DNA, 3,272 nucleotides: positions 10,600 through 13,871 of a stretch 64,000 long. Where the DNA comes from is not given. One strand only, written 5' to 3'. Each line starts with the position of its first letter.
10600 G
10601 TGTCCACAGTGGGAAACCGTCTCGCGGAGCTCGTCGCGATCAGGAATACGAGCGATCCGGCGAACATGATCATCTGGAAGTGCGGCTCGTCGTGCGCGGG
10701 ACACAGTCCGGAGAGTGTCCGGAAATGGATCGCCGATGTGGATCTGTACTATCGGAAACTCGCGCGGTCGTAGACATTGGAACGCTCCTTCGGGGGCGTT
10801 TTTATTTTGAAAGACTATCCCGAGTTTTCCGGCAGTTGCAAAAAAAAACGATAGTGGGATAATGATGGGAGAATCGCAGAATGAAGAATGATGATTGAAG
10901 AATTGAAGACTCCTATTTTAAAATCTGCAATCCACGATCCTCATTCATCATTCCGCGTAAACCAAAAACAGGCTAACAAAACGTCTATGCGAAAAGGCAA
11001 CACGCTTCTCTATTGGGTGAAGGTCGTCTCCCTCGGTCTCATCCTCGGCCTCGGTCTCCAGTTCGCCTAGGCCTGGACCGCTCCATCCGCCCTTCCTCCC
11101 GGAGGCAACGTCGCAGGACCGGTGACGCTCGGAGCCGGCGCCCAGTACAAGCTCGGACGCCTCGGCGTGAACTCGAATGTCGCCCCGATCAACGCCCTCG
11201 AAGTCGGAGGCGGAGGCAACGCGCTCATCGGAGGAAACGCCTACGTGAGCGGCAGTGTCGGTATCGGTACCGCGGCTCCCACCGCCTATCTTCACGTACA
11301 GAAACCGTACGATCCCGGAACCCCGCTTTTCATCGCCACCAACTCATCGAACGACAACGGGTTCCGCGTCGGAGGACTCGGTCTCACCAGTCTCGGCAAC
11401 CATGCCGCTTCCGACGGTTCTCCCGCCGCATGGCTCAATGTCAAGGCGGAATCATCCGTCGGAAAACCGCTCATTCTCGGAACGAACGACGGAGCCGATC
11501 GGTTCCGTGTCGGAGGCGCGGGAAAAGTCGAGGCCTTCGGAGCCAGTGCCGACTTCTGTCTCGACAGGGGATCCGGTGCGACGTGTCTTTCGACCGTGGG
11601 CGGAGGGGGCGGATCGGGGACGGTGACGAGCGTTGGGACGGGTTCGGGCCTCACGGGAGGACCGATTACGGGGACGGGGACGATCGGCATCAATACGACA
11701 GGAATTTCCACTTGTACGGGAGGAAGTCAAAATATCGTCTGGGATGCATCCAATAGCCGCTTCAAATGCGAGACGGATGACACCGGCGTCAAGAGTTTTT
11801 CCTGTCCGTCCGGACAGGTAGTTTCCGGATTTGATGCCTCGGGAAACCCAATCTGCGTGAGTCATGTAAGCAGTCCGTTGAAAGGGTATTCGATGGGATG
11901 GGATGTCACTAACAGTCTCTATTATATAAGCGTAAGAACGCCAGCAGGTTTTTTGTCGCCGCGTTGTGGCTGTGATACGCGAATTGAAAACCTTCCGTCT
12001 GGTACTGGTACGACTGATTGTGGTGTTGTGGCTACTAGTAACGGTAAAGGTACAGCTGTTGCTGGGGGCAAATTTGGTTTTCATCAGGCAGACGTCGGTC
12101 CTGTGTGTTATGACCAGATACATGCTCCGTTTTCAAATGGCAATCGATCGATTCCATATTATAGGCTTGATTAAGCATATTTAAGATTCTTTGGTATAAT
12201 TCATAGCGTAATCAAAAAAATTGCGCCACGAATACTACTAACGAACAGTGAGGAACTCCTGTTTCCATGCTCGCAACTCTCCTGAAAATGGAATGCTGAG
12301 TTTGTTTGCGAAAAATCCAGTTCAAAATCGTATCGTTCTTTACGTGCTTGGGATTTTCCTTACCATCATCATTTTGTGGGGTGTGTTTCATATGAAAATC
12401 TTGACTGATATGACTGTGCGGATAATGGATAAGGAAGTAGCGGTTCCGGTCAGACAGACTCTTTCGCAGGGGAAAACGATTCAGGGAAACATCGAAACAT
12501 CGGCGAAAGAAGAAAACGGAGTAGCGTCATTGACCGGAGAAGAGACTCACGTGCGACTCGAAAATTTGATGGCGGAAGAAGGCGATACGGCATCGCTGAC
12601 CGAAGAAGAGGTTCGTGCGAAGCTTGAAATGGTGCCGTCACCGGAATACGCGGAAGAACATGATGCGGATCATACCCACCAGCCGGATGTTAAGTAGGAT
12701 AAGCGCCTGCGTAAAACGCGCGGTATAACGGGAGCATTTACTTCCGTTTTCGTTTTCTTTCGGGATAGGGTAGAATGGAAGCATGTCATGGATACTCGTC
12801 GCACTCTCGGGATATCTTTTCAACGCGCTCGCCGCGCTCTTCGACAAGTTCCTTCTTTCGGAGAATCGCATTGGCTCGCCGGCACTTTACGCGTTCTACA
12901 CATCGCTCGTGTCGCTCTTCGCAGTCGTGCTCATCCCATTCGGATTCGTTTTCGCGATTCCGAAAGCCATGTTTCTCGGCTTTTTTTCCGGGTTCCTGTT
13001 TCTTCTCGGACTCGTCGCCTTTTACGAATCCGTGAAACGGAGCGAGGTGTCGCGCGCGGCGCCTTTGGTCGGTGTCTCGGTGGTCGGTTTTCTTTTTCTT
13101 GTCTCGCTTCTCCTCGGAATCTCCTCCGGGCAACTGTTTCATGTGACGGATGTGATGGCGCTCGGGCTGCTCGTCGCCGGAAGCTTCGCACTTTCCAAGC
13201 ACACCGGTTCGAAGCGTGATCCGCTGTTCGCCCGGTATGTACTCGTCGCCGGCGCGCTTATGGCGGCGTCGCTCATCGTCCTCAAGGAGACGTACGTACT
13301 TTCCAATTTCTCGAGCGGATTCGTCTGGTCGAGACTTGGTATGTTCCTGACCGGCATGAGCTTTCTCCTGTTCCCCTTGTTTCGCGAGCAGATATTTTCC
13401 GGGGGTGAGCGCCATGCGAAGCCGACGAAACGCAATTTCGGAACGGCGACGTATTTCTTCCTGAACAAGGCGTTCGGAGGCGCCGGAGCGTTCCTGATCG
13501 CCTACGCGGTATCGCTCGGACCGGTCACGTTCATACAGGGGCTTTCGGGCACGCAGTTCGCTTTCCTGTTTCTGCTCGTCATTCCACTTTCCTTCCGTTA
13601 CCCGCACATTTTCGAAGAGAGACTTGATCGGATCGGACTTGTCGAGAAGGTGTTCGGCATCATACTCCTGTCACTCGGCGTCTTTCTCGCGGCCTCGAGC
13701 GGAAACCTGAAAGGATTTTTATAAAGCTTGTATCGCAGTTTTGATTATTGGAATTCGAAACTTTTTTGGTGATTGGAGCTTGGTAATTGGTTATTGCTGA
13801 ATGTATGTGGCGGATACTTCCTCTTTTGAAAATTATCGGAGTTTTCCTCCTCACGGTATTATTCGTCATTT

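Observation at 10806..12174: Glycine-rich secreted protein paralogue carries in-frame TAG exactly at the signal-peptidase site; promoter duplicated with its intact sister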

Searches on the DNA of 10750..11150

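Call 29: search_rna_families(source=window, start=10750, end=11150, threshold=evalue, max_evalue=5)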
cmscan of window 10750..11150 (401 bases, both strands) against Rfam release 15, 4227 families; matches with E-value up to 5: 8.
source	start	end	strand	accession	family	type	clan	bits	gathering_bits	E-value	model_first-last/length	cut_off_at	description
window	10770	10809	+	RF01489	sbrA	Gene; sRNA;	-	20.1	45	0.096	1-71/71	no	Listeria sRNA sbrA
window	10862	10951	+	RF01202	sn2991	Gene; snRNA; snoRNA; CD-box;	-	19.7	60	0.48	1-98/98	no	Small nucleolar RNA sn2991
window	10878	10954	-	RF00969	mir-556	Gene; miRNA;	-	18.5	84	0.9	1-88/88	no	mir-556 microRNA precursor family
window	10778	10810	+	RF00489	ctRNA_p42d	Gene; antisense;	-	17.4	50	0.46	1-46/46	no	ctRNA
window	10875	10957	-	RF03992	mir-6302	Gene; miRNA;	-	17.4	90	0.61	1-79/79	no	mir-6302 microRNA precursor family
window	10857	10933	+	RF00281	SNORD47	Gene; snRNA; snoRNA; CD-box;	-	15.8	50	3.8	1-77/77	no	Small nucleolar RNA SNORD47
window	11052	11092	+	RF02940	COG3860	Cis-reg;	-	11.9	42.5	3.5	1-54/54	no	COG3860 RNA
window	10783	10797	+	RF01716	PhotoRC-I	Cis-reg;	-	10.9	45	3.7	30-44/44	no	PhotoRC-I RNA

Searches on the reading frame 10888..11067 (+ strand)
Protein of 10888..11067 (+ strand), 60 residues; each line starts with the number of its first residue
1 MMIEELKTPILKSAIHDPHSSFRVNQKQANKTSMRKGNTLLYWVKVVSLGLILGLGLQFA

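Call 26: find_encoding_contigs(protein=window:10888-11067:+, flank=3000, max_places=6)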
Protein seq(60 aa) (60 aa): no gene with exactly this product is on record in the collection.

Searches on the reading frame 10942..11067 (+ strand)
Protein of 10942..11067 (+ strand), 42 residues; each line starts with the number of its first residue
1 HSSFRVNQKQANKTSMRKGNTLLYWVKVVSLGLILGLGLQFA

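Call 62: find_encoding_contigs(protein=window:10942-11067:+, flank=1000, max_places=6)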
Protein seq(42 aa) (42 aa): no gene with exactly this product is on record in the collection.

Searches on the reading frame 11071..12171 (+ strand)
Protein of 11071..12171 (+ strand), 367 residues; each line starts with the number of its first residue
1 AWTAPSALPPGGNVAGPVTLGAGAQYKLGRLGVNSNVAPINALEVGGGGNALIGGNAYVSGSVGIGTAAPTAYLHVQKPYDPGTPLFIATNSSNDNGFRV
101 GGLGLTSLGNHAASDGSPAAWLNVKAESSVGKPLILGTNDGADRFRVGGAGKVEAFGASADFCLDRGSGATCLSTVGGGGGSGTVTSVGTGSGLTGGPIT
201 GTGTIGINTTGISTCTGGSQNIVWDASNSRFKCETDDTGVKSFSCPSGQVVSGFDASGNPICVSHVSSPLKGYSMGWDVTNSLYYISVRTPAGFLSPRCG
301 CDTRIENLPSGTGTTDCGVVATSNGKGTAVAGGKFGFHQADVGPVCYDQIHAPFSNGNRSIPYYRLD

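Call 17: find_encoding_contigs(protein=window:11122-12171:+, flank=4000, max_places=10)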
Protein seq(350 aa) (350 aa): no gene with exactly this product is on record in the collection.

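Call 49: predict_structure(alignment_id=A5)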
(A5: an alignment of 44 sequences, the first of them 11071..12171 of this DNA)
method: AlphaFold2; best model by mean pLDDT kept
length: 367 residues; sequences in the alignment: 44
mean_pLDDT: 56.5   pTM: 0.25
mean pLDDT of the five models: 56.5, 56.0, 54.5, 53.5, 51.0
residues with pLDDT >= 90: 0; 70-90: 57; 50-70: 177; < 50: 133
segments of 3 or more residues with pLDDT < 50: 46-50, 54-56, 94-97, 101-107, 109-111, 128-130, 178-181, 268-285, 287-355, 357-359
pLDDT, mean of each block of 10 residues (from residue 1): 59 56 63 61 51 49 55 62 61 47 46 58 55 59 61 62 64 58 66 65 67 76 83 70 76 84 66 40 42 40 38 39 37 36 39 45 50
secondary structure, 60 per line:
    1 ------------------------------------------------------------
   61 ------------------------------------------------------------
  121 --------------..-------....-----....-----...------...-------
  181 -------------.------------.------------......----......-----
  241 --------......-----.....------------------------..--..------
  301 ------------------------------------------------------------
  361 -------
elements in order: E144-147 E153-156 E162-164 E171-173 E220-225 E230-235 E249-254 E260-264
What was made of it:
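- On Tail-fibre proteins with the Peptidase_S74 intramolecular chaperone: The AlphaFold2 model of the part after the stop has mean pLDDT 56.5 and pTM 0.25 (call 49).
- Tried and rejected: The AlphaFold2 model was too poor (pLDDT 56.5; call 49), so I ran no fold search.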

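Call 55: search_protein_families(library=phrogs, proteins=[window:11071-12171:+], max_evalue=0.01)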
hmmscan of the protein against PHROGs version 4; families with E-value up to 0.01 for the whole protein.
window:11071-12171:+ (367 aa): 0 families

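Call 57: search_solved_structures(query=window:11071-12171:+, max_evalue=1)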
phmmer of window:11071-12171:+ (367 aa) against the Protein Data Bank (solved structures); distinct sequences matched with E-value up to 1: 0.

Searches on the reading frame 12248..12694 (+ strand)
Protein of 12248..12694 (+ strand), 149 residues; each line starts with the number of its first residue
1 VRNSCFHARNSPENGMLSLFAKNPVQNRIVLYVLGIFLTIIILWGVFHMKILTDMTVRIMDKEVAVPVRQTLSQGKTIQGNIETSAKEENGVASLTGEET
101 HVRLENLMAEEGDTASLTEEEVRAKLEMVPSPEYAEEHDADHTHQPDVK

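Call 13: search_protein_families(library=pfam, proteins=[window:12248-12694:+], max_evalue=0.01)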
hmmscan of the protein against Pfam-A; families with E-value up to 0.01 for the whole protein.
window:12248-12694:+ (149 aa): 0 families

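Call 14: search_protein_families(library=ncbifam, proteins=[window:12248-12694:+], max_evalue=0.01)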
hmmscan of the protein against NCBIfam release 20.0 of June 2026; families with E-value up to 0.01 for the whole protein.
window:12248-12694:+ (149 aa): 0 families

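Call 22: find_encoding_contigs(protein=window:12248-12694:+, flank=4000, max_places=10)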
Protein window:12248-12694:+ (149 aa): no gene with exactly this product is on record in the collection.

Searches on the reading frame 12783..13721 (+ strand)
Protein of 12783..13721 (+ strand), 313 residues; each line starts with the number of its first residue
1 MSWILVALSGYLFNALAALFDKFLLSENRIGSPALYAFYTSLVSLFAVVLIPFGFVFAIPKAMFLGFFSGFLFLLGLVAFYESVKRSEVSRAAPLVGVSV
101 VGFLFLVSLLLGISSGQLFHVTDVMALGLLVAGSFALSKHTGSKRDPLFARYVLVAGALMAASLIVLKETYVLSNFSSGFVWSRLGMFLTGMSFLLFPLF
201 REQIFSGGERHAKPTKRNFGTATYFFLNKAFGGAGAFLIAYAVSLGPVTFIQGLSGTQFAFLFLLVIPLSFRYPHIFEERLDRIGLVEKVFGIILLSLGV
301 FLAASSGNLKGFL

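Call 13: search_protein_families(library=pfam, proteins=[window:12783-13721:+], max_evalue=0.01)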
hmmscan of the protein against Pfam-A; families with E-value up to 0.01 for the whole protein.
window:12783-13721:+ (313 aa): 2 families
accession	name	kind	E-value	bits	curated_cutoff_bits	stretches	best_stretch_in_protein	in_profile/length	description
PF06800.18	Sugar_transport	-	0.0052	16.6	26.3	1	45-197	37-193/280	Sugar transport protein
PF00892.27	EamA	-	0.0079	16.9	28.2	1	2-137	2-133/135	EamA-like transporter family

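Call 14: search_protein_families(library=ncbifam, proteins=[window:12783-13721:+], max_evalue=0.01)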
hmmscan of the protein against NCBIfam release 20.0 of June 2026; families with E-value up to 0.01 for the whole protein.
window:12783-13721:+ (313 aa): 0 families

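Call 21: find_encoding_contigs(protein=window:12783-13721:+, flank=4000, max_places=10)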
Protein window:12783-13721:+ (313 aa): 2 contigs read that carry it; 2 places shown.
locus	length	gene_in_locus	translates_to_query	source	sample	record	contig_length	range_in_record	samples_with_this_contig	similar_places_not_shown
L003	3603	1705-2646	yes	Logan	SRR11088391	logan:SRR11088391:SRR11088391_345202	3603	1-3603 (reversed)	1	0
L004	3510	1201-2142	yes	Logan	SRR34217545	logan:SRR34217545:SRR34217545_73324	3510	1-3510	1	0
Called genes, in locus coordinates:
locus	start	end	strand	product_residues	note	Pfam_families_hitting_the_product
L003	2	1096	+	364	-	?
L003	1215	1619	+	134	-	-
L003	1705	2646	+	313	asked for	-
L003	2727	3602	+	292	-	?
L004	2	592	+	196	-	?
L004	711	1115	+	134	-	-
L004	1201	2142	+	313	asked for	-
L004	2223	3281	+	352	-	-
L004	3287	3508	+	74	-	?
